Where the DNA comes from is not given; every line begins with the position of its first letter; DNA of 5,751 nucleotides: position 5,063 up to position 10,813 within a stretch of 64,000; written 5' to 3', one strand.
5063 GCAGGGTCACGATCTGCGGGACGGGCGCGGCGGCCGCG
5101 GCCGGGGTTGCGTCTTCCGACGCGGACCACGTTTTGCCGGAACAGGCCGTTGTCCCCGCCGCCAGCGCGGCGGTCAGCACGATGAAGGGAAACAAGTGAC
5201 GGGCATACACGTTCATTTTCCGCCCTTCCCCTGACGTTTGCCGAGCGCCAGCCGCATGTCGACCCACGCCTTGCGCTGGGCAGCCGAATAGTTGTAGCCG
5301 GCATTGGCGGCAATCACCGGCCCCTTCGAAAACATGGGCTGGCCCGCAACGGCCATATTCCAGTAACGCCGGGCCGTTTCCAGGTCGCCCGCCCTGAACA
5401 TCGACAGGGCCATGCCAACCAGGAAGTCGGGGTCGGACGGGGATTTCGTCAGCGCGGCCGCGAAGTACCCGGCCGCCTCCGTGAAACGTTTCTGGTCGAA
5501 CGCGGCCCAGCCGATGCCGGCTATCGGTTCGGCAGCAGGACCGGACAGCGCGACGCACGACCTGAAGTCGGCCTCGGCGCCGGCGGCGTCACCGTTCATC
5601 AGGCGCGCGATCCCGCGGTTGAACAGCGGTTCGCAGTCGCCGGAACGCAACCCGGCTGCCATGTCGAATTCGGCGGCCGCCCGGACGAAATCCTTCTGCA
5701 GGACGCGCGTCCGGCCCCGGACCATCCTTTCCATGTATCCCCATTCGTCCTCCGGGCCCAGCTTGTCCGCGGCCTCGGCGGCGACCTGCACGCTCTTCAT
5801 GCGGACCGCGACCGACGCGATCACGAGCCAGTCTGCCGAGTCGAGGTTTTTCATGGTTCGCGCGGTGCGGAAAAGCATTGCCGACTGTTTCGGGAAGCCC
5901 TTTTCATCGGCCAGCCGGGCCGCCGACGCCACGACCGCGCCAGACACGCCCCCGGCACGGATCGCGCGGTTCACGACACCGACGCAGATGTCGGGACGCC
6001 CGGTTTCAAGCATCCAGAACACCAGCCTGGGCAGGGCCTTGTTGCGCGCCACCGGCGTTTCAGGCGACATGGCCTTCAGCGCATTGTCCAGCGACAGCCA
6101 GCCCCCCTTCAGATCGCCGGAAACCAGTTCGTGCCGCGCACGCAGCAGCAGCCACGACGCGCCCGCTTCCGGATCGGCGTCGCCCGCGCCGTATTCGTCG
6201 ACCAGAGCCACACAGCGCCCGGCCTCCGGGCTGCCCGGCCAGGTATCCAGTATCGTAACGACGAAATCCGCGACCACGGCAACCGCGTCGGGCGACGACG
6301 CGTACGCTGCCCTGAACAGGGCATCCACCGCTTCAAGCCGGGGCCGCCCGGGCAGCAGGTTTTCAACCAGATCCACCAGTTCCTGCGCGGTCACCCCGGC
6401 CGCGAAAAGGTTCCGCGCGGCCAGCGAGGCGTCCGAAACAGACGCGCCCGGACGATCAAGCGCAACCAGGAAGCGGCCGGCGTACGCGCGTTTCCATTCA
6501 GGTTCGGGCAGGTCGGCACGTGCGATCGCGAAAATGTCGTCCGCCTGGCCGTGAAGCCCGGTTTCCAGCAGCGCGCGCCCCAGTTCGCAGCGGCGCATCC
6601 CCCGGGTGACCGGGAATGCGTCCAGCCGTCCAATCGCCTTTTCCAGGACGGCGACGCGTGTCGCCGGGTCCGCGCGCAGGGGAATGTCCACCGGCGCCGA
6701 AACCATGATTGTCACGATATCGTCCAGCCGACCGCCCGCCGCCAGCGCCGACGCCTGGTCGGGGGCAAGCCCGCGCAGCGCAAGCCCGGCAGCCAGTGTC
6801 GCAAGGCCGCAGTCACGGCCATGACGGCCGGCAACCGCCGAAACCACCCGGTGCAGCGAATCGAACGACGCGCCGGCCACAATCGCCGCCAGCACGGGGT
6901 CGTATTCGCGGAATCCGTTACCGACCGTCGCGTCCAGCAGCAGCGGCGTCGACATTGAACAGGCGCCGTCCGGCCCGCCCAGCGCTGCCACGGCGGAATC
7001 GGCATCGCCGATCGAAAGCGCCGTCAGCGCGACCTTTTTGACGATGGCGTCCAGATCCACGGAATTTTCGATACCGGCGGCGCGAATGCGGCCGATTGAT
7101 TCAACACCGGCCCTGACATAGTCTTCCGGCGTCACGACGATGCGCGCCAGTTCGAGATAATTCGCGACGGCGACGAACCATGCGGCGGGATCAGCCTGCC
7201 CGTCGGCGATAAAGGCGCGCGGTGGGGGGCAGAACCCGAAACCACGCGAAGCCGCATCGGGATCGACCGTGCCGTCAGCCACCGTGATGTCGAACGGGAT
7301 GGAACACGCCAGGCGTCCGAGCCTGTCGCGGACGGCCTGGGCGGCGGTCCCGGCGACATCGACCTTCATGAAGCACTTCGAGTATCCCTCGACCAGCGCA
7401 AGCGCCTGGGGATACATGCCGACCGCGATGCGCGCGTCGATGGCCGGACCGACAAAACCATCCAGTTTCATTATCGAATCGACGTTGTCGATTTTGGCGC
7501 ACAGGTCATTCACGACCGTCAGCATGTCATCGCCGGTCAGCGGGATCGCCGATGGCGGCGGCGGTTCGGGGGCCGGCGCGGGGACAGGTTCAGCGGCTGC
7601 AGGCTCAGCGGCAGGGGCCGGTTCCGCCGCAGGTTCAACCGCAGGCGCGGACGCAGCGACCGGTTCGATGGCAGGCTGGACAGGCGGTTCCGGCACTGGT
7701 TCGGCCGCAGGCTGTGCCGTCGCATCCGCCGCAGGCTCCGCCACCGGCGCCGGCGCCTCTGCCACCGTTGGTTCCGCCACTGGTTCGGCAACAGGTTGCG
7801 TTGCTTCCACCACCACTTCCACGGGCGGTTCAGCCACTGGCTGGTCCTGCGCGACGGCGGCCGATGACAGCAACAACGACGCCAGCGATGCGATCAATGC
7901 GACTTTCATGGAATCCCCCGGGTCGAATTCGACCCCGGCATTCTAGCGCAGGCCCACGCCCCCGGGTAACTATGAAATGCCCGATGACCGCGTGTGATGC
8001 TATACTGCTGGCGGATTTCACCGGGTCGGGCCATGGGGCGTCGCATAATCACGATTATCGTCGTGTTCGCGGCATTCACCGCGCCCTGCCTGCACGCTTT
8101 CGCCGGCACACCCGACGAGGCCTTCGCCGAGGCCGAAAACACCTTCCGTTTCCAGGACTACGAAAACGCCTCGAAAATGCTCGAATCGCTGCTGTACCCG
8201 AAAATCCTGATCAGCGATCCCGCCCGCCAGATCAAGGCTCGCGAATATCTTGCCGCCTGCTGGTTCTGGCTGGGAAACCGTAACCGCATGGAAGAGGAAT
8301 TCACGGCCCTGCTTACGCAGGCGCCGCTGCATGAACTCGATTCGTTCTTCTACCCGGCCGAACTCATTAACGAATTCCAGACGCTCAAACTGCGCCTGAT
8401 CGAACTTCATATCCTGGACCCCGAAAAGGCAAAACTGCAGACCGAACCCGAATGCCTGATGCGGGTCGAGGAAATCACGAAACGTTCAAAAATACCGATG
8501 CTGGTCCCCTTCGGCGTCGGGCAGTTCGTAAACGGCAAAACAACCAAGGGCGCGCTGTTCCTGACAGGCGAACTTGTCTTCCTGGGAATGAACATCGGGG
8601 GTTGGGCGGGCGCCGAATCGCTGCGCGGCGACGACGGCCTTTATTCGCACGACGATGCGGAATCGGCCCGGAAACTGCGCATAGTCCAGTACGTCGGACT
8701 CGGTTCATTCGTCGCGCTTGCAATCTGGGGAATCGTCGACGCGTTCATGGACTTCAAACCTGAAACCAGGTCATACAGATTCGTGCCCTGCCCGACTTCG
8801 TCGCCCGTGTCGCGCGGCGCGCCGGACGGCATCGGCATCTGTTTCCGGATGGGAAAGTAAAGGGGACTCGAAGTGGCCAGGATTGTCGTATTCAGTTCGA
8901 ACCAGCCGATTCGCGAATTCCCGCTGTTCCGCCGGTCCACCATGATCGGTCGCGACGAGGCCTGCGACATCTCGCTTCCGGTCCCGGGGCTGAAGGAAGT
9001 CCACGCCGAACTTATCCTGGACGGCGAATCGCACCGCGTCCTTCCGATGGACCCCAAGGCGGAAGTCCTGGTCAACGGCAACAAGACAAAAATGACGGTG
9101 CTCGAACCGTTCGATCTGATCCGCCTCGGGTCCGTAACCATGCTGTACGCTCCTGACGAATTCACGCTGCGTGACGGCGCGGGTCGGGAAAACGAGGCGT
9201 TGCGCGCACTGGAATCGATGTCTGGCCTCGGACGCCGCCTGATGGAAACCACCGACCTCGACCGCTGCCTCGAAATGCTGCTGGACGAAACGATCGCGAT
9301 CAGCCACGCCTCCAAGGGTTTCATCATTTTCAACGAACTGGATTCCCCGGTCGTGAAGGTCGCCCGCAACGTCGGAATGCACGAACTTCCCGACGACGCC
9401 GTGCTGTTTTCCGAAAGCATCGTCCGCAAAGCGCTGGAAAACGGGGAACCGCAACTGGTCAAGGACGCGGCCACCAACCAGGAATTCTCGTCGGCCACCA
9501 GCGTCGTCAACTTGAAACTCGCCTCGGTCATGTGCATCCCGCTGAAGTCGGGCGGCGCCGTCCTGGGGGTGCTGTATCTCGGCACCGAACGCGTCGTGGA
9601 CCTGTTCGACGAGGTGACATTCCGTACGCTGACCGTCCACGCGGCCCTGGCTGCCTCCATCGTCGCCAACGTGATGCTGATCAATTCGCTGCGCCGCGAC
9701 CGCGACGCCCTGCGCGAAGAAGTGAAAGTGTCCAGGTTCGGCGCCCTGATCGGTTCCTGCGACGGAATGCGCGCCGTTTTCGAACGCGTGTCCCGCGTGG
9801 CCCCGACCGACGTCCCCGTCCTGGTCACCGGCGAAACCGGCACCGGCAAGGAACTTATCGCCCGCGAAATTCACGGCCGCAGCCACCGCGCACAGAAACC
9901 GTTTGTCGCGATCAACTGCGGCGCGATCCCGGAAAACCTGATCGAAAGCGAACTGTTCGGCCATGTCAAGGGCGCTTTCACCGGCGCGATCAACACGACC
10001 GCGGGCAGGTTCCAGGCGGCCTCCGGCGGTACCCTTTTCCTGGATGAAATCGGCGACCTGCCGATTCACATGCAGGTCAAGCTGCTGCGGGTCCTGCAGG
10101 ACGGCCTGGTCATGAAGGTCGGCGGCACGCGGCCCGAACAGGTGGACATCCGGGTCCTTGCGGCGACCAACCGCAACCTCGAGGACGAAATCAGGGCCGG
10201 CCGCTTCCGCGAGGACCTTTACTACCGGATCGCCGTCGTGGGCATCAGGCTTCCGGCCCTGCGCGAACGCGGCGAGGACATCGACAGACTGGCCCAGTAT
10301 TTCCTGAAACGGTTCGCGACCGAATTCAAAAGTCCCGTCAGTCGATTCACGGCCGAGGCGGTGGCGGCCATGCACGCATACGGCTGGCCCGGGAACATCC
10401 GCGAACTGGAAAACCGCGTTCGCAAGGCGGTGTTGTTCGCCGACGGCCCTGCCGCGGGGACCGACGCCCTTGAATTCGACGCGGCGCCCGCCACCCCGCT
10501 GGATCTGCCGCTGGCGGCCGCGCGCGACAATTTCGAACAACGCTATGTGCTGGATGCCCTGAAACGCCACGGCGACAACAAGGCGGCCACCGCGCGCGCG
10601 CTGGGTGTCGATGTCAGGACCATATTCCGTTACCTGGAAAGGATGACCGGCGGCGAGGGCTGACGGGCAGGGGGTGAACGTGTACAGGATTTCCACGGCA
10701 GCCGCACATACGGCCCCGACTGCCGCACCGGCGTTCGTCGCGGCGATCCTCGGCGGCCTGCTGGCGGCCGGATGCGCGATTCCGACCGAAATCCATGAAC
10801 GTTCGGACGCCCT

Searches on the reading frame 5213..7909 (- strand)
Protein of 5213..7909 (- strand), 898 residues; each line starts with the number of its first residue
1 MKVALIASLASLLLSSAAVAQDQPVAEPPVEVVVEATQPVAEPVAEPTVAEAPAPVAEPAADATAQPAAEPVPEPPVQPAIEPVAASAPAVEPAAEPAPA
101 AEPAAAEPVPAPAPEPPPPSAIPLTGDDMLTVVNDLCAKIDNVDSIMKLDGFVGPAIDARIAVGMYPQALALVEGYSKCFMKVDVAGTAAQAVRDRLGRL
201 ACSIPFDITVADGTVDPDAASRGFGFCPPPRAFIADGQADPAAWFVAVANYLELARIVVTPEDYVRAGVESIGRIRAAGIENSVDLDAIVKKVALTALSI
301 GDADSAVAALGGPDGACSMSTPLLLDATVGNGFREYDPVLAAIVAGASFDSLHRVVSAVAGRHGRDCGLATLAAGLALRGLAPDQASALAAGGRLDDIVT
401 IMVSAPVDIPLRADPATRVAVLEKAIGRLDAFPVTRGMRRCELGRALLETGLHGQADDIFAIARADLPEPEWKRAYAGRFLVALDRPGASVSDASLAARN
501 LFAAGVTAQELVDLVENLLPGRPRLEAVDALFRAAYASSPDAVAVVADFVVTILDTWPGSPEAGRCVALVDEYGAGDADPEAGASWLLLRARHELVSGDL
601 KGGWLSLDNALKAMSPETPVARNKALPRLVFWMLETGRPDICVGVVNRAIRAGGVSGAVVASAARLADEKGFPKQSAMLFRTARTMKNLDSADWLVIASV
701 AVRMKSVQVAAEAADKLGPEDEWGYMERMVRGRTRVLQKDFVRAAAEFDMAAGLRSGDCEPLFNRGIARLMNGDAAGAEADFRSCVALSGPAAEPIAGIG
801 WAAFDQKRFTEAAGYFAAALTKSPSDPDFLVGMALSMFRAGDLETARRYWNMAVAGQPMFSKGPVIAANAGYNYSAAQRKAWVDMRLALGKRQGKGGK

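Call 63: search_protein_families(library=pfam, proteins=[window:5213-7909:-], max_evalue=0.001)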
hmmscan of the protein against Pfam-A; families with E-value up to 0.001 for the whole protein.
window:5213-7909:- (898 aa): 4 families
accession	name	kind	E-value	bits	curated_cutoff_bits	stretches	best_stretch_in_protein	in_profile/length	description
PF07719.23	TPR_2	-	6.6e-09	35.7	27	0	798-825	6-33/34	Tetratricopeptide repeat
PF14559.12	TPR_19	-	1.9e-07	31.7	25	1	803-849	1-47/68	Tetratricopeptide repeat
PF13432.12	TPR_16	-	1.2e-05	26.1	32.7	1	799-854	3-58/65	Tetratricopeptide repeat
PF13371.12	TPR_9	-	0.00021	21.7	35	0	738-790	8-60/73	Tetratricopeptide repeat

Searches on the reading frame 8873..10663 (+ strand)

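Call 63: search_protein_families(library=pfam, proteins=[window:8873-10663:+], max_evalue=0.001)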
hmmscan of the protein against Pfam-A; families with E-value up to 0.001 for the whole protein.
window:8873-10663:+ (596 aa): 11 families
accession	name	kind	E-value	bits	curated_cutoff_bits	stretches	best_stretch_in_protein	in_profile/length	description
PF00158.32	Sigma54_activat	-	1.5e-71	239.9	20.2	1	292-458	1-167/168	Sigma-54 interaction domain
PF25601.1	AAA_lid_14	-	6.4e-22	77.6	27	1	464-537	1-74/87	AAA+ ATPase lid domain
PF14532.12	Sigma54_activ_2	-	1.7e-20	74.1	25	1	294-463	2-138/138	Sigma-54 interaction domain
PF13185.12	GAF_2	-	4.7e-11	43.5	28.6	1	126-264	1-135/136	GAF domain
PF16697.10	Yop-YscD_cpl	-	2.3e-08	34.6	33.2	1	14-91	10-89/94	Inner membrane component of T3SS, cytoplasmic domain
PF00498.31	FHA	-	8.7e-08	32.9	20.7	1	24-86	2-67/67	FHA domain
PF07728.20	AAA_5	-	3.1e-07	30.9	22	1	315-435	1-124/139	AAA domain (dynein-related subfamily)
PF01590.32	GAF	-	9.3e-07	29.9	22.4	1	122-261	12-130/133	GAF domain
PF00004.35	AAA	-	4.6e-06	27.5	21.2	1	316-450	1-128/131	ATPase family associated with various cellular activities (AAA)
PF13492.12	GAF_3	-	7.4e-05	23.6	27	1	128-266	1-129/129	GAF domain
PF02954.25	HTH_8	-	7.8e-05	22.8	22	1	552-586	3-37/42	Bacterial regulatory protein, Fis family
